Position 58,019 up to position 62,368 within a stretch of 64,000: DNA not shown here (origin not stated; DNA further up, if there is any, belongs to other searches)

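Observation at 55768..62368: Complete, compact type II-C CRISPR-Cas9 locus with every RNA and protein component readable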

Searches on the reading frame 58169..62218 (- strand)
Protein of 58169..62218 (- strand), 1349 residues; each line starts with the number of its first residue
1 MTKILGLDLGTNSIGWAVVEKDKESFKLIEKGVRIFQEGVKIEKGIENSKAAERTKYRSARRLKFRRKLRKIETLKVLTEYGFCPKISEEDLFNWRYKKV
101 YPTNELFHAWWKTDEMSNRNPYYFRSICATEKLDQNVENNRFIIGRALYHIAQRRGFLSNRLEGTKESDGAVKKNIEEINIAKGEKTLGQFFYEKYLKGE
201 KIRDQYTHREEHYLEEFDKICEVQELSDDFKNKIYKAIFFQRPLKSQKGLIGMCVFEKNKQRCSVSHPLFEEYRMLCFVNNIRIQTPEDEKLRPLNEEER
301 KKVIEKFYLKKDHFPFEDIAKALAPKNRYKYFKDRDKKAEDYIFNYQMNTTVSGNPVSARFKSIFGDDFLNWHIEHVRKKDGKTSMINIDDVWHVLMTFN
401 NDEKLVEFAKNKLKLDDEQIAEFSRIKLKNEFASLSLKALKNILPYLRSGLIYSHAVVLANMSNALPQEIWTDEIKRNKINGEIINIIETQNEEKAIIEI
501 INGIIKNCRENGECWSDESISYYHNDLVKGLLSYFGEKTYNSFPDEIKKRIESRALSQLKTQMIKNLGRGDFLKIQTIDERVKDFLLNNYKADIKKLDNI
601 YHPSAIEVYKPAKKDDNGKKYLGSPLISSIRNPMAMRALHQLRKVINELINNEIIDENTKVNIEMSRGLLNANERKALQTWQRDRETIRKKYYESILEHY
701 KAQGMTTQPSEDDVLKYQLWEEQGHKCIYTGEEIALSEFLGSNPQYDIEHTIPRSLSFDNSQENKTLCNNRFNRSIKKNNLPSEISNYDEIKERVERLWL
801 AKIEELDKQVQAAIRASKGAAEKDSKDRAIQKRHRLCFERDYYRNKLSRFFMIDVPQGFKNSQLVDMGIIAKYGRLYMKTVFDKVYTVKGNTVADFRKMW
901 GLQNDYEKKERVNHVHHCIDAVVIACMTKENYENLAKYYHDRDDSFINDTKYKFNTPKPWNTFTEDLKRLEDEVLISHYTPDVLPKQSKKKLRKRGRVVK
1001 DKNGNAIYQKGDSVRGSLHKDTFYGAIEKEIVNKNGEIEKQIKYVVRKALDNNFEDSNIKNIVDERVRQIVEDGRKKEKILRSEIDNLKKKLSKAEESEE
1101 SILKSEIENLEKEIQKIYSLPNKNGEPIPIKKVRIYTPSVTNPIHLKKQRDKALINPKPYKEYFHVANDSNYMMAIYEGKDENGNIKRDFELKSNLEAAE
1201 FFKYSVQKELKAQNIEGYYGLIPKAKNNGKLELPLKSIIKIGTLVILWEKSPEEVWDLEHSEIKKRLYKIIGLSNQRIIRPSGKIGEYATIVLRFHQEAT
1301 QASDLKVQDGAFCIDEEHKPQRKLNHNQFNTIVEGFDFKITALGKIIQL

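Call 10: search_protein_families(library=ncbifam, proteins=[window:58169-62218:-])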
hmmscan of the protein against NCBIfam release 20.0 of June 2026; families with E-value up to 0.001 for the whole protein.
window:58169-62218:- (1349 aa): 2 families
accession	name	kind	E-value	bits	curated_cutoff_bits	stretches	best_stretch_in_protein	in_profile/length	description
TIGR01865.2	cas_Csn1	equivalog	5.3e-138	462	100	2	4-478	2-466/1070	type II CRISPR RNA-guided endonuclease Cas9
NF049971.1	CRISPR_Cas9d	exception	6.1e-26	91.3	375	1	623-1104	454-865/986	type II CRISPR RNA-guided endonuclease Cas9d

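Call 11: search_protein_families(library=pfam, proteins=[window:58169-62218:-])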
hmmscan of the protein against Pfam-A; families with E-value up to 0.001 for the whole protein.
window:58169-62218:- (1349 aa): 4 families
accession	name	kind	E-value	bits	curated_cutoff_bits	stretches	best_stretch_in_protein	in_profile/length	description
PF18541.7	RuvC_III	-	4.5e-17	63.1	26.2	1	855-980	2-174/179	RuvC endonuclease subdomain 3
PF13395.12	HNH_4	-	1.7e-15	57.1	22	1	727-782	1-53/54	HNH endonuclease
PF18470.6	Cas9_a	-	1.2e-10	41.9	26.9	1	246-324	2-81/221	Cas9 alpha-helical lobe domain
PF22702.2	Cas9_RuvC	-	0.0004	20.9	27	1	884-941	27-83/151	Cas9 RuvC domain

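Call 12: search_solved_structures(query=window:58169-62218:-, max_evalue=0.001)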
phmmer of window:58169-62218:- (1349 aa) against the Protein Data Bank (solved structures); distinct sequences matched with E-value up to 0.001: 45.
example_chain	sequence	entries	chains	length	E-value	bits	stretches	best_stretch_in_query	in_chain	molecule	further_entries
8jtj_A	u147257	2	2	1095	2.4e-44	154.8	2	620-968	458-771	CRISPR-associated endonuclease Cas9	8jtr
9ar4_A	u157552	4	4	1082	5.8e-44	153.5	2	622-968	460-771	CRISPR-associated endonuclease Cas9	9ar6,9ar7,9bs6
8uza_A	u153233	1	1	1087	4.7e-43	150.5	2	620-968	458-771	CRISPR-associated endonuclease Cas9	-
8uzb_A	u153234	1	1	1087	2.1e-42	148.4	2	620-968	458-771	CRISPR-associated endonuclease Cas9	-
8ja0_A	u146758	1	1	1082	1.1e-31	112.9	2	606-943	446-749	CRISPR-associated endonuclease Cas9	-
6kc8_A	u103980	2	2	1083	1.1e-31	112.9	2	606-943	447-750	CRISPR-associated endonuclease Cas9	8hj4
6jdq_A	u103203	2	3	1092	1.1e-31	112.8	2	606-943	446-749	CRISPR-associated endonuclease Cas9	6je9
6jdv_A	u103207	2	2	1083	2.3e-30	108.5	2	606-943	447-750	CRISPR-associated endonuclease Cas9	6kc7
6je4_A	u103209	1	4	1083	3e-29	104.8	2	606-943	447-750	CRISPR-associated endonuclease Cas9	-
21dz_A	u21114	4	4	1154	3.2e-29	104.7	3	622-952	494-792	CRISPR-associated endonuclease Cas9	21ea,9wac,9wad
8hnt_A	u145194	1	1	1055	4.8e-29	104.1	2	613-780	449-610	CRISPR-associated endonuclease Cas9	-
6je3_A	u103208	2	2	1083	3.8e-28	101.1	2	605-966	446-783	CRISPR-associated endonuclease Cas9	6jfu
8hnw_A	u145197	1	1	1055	9.2e-28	99.9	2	613-780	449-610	CRISPR-associated endonuclease Cas9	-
8iyq_A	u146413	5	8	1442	3.4e-27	98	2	646-777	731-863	deadCbCas9 | CbCas9 effector-1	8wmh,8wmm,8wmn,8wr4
8hnv_A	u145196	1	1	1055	1.2e-26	96.2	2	613-780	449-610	CRISPR-associated endonuclease Cas9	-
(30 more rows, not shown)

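Call 13: find_homologous_proteins(query=window:58169-62218:-)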
Query window:58169-62218:- (1349 aa): 7813 proteins with E <= 0.001 among 8000 candidates; the best 120 are listed.
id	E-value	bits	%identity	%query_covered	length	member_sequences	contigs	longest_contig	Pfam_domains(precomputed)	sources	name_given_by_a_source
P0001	0.0e+0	2115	68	100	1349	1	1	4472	PF13395.13,PF18470.7,PF18541.8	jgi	jgi:CRISPR-associated endonuclease Csn1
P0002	0.0e+0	2074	67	100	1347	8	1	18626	PF13395.13,PF18470.7,PF22702.3,PF18541.8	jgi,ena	-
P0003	0.0e+0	2028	66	100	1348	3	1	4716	PF13395.13,PF18470.7,PF18541.8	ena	-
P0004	0.0e+0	1971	63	100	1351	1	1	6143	PF13395.13,PF18470.7,PF18541.8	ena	-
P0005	0.0e+0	1957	63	100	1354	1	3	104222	PF13395.13,PF18470.7,PF18541.8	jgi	jgi:CRISPR-associated endonuclease Csn1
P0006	0.0e+0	1923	64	100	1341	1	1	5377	PF13395.13,PF18470.7,PF18541.8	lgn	-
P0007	0.0e+0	1921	64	100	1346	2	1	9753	PF13395.13,PF18470.7,PF18541.8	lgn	-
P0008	0.0e+0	1919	64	100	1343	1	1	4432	PF13395.13,PF18470.7,PF18541.8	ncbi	-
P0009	0.0e+0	1909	63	100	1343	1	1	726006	PF13395.13,PF18470.7,PF18541.8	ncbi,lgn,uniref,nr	ncbi:CRISPR-associated endonuclease Csn1 [Mariniphaga anaerophila]|uniref:CRISPR-associated endonucl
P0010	0.0e+0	1909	63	100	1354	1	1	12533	PF13395.13,PF18470.7,PF18541.8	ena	-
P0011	0.0e+0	1895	62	100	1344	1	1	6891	PF13395.13,PF18470.7,PF22702.3,PF18541.8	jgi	-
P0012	0.0e+0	1891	62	100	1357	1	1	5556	PF13395.13,PF18470.7,PF18541.8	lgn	-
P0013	0.0e+0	1889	62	100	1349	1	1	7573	PF13395.13,PF18470.7,PF18541.8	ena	-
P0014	0.0e+0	1886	63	100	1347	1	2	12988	PF13395.13,PF18470.7,PF18541.8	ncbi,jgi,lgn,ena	-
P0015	0.0e+0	1881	62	100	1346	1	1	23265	PF13395.13,PF18470.7,PF18541.8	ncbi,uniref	uniref:type II CRISPR RNA-guided endonuclease Cas9 n=1 Tax=uncultured Draconibacterium sp. TaxID=157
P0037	0.0e+0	1809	60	100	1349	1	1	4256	PF13395.13,PF18470.7,PF18541.8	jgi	jgi:CRISPR-associated endonuclease Csn1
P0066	0.0e+0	1747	58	100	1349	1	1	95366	PF13395.13,PF18470.7,PF18541.8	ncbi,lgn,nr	ncbi:MAG: type II CRISPR RNA-guided endonuclease Cas9 [Bacteroidales bacterium]|nr:type II CRISPR RN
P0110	0.0e+0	1634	55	100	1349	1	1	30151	PF13395.13,PF18470.7,PF18541.8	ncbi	-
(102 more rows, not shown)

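Call 18: find_related_loci(query=window:58169-62218:-, collection=genome_contigs, flank=6000)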
Query window:58169-62218:- (1349 aa) in genome_contigs; peptide patterns used: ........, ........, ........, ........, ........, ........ (x = any residue, [..] = any of these).
75 stretches matched a pattern; 23 encode a relative of the query (tblastn E <= 1e-3); 23 distinct loci.
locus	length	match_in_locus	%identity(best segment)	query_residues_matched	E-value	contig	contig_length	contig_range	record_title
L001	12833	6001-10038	64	1-1349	0e+0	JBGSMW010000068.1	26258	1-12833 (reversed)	MAG: Draconibacterium sp. isolate JTS-AC24 k141_1048381, whole genome shotgun sequence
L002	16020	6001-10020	63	3-1346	0e+0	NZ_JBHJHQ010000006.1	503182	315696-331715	Saccharicrinis sp. FJH62 FJH62_scaffold6, whole genome shotgun sequence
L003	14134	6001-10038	62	1-1349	0e+0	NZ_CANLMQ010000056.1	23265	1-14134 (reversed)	Uncultured Draconibacterium sp. isolate X8.fasta NODE_56, whole genome shotgun sequence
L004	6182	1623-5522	57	3-1347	0e+0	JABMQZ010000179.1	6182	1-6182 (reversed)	MAG: Bacteroidetes bacterium isolate bin.184 k141_4422418, whole genome shotgun sequence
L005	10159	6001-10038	52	1-1349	0e+0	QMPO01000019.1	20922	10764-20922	MAG: Bacteroidetes bacterium isolate B17_G6 B17_Guay6_scaffold_00984, whole genome shotgun sequence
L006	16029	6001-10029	57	1-1349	0e+0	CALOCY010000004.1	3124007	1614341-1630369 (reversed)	MAG: uncultured Prolixibacteraceae bacterium isolate LOGT_bin.0112 genome assembly, contig: contig_18468, whole genome s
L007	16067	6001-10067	56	1-1346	0e+0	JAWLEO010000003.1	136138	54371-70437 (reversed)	MAG: Bacteroidales bacterium isolate 20BLK6-1.bin.66 NODE_25_length_136138_cov_6.278575, whole genome shotgun sequence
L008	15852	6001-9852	40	1-1346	0e+0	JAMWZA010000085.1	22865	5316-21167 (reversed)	MAG: Marinoscillum sp. isolate MSM7 MSM7_85, whole genome shotgun sequence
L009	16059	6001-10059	44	1-1349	0e+0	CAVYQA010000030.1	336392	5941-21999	MAG: Chitinophagales bacterium isolate MFD09222.bin.1.18 genome assembly, contig: contig_67962, whole genome shotgun seq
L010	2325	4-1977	64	684-1346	0e+0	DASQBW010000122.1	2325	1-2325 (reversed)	MAG TPA_asm: Draconibacterium sp. isolate SMAG_U11682 k141_23646, whole genome shotgun sequence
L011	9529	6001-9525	42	1-1199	0e+0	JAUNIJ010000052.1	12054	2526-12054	MAG: Bacteroidales bacterium isolate S28M_St_metabat_51 NODE_3877_length_12054_cov_10.077423, whole genome shotgun seque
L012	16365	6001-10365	40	1-1349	0e+0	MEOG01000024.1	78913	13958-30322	MAG: Bacteroidetes bacterium GWF2_35_48 gwf2_scaffold_1597, whole genome shotgun sequence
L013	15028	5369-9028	45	1-1346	0e+0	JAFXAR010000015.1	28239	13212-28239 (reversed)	MAG: Bacteroidaceae bacterium isolate RGIG6243 Sheep_Rectum-2__c182702, whole genome shotgun sequence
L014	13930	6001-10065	62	1-1349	0e+0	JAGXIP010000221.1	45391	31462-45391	MAG: Saccharicrinis sp. isolate LH_M89 k141_1156157, whole genome shotgun sequence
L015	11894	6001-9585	44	1-1349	0e+0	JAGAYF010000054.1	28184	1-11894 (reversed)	MAG: Bacteroidaceae bacterium isolate RGIG8882 Water_deer_Omasum-5__c175717, whole genome shotgun sequence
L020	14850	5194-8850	37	1-1349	3e-154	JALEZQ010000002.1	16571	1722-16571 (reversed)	MAG: Bacteroidales bacterium isolate SUG481 k141_311816, whole genome shotgun sequence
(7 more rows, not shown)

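Call 70: list_cluster_members(proteins=[window:58169-62218:-, window:57267-58157:-, window:56922-57260:-, window:54725-55498:-, window:53575-54408:-])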
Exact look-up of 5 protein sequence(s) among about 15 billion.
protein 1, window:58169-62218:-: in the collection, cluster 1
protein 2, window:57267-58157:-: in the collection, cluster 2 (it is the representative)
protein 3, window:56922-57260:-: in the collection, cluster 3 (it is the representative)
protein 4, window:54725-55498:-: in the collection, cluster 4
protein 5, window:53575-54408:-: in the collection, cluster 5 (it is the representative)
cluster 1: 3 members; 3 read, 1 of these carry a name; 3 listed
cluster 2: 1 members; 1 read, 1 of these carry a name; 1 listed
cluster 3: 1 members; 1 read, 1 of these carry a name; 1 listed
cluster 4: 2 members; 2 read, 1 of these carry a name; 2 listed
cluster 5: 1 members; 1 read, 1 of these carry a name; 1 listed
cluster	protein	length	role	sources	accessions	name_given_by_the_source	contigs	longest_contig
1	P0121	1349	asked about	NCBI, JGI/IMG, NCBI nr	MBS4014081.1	MAG: type II CRISPR RNA-guided endonuclease Cas9 [Bacteroidetes bacterium] | type II CRISPR RNA-guided endonuclease Cas9 [Bacteroidota bacterium]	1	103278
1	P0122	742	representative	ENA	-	-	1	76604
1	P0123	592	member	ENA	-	-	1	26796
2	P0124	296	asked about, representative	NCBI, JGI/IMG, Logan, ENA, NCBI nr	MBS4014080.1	MAG: type II CRISPR-associated endonuclease Cas1 [Bacteroidetes bacterium] | type II CRISPR-associated endonuclease Cas1 [Bacteroidota bacterium]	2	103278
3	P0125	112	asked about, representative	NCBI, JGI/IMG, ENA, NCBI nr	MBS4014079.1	MAG: CRISPR-associated endonuclease Cas2 [Bacteroidetes bacterium] | CRISPR-associated endonuclease Cas2 [Bacteroidota bacterium]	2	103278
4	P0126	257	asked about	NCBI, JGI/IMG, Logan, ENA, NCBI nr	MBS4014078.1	MAG: triose-phosphate isomerase [Bacteroidetes bacterium] | triose-phosphate isomerase [Bacteroidota bacterium]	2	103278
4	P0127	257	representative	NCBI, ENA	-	-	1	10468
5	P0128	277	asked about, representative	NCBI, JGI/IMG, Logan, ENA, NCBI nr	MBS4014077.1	MAG: 50S ribosomal protein L11 methyltransferase [Bacteroidetes bacterium] | 50S ribosomal protein L11 methyltransferase [Bacteroidota bacterium]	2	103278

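Call 75: find_encoding_contigs(protein=P0123, flank=6000, max_places=4)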
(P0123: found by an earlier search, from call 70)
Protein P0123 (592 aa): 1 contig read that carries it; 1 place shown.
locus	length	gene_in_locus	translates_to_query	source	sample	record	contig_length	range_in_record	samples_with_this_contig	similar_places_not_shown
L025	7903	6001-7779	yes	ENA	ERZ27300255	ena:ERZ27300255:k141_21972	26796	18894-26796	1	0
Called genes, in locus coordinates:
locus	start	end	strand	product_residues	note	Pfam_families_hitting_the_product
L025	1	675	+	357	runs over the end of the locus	PF19300:BPD_transp_1_N, PF00528:BPD_transp_1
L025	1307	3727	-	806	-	PF13620:CarboxypepD_reg, PF13715:CarbopepD_reg_2, PF18939:DUF5686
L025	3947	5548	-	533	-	PF00070:Pyr_redox (faint), PF00890:FAD_binding_2 (weak), PF01266:DAO (faint), PF01946:Thi4 (weak), PF12831:FAD_oxidored (weak), PF13450:NAD_binding_8, PF01593:Amino_oxidase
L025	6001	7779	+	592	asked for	PF18470:Cas9_a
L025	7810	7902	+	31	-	?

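Call 83: search_protein_families(library=pfam, proteins=[L025:7810-7902:+], max_evalue=1)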
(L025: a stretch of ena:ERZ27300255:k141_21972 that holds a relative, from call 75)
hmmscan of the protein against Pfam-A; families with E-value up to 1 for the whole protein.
L025:7810-7902:+ (31 aa): 1 family
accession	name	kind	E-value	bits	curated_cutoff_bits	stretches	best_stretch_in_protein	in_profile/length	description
PF17331.7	GFD1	-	0.0049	17.5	23.4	1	2-29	7-35/44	GFD1 mRNA transport factor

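Call 84: search_protein_families(library=ncbifam, proteins=[L025:7810-7902:+], max_evalue=1)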
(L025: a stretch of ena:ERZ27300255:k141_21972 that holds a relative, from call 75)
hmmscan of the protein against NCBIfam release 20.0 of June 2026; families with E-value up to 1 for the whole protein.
L025:7810-7902:+ (31 aa): 0 families

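Call 90: search_protein_families(library=pfam, proteins=[L003:10512-11168:+, L003:11211-11861:+, L003:10107-10373:+, L014:11100-11756:+, L014:10102-10407:+, L002:10128-10751:+, L006:10115-10729:+], max_evalue=0.01)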
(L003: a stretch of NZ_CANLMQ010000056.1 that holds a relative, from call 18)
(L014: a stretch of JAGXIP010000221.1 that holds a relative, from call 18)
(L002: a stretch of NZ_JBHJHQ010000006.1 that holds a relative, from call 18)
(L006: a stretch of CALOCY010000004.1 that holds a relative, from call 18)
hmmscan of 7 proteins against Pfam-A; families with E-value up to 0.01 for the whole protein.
L003:10512-11168:+ (218 aa): 0 families

L003:11211-11861:+ (216 aa): 1 family
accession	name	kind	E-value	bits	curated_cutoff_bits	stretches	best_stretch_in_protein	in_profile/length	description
PF01797.21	Y1_Tnp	-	0.0028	18.2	23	0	60-95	45-79/121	Transposase IS200 like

L003:10107-10373:+ (88 aa): 0 families

L014:11100-11756:+ (218 aa): 0 families

L014:10102-10407:+ (101 aa): 0 families

L002:10128-10751:+ (207 aa): 1 family
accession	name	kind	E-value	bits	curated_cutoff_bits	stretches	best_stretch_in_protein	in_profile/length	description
PF01797.21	Y1_Tnp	-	0.0068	17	23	0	47-88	44-85/121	Transposase IS200 like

L006:10115-10729:+ (204 aa): 1 family
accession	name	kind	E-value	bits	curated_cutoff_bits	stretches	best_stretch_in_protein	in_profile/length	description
PF01797.21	Y1_Tnp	-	0.0059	17.2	23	0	47-70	44-67/121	Transposase IS200 like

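Call 94: search_protein_families(library=padloc, proteins=[window:58169-62218:-], max_evalue=0.00001)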
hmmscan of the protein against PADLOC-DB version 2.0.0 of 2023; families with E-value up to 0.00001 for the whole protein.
window:58169-62218:- (1349 aa): 5 families
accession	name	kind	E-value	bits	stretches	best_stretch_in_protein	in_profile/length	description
PDLC01256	Cas9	-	7.9e-82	274.2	2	532-965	338-710/711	"CAS-II-A,CAS-II-B,CAS-II-C; effector__SPE"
PDLC00973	Cas9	-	5.8e-64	214.9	2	576-964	461-827/830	CRISPR subtype II RNA-guided endonuclease Cas9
PDLC01460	Cas9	-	7.9e-63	211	2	546-1038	343-745/901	"CAS-II-A,CAS-II-B,CAS-II-C; effector__SPE"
PDLC00975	Cas9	-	7.3e-35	118.5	2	602-937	505-783/1120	Cas9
PDLC01580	Cas9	-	1.8e-16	57.4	2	632-785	735-878/1329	"CAS-II-A,CAS-II-B,CAS-II-C; effector__SPE"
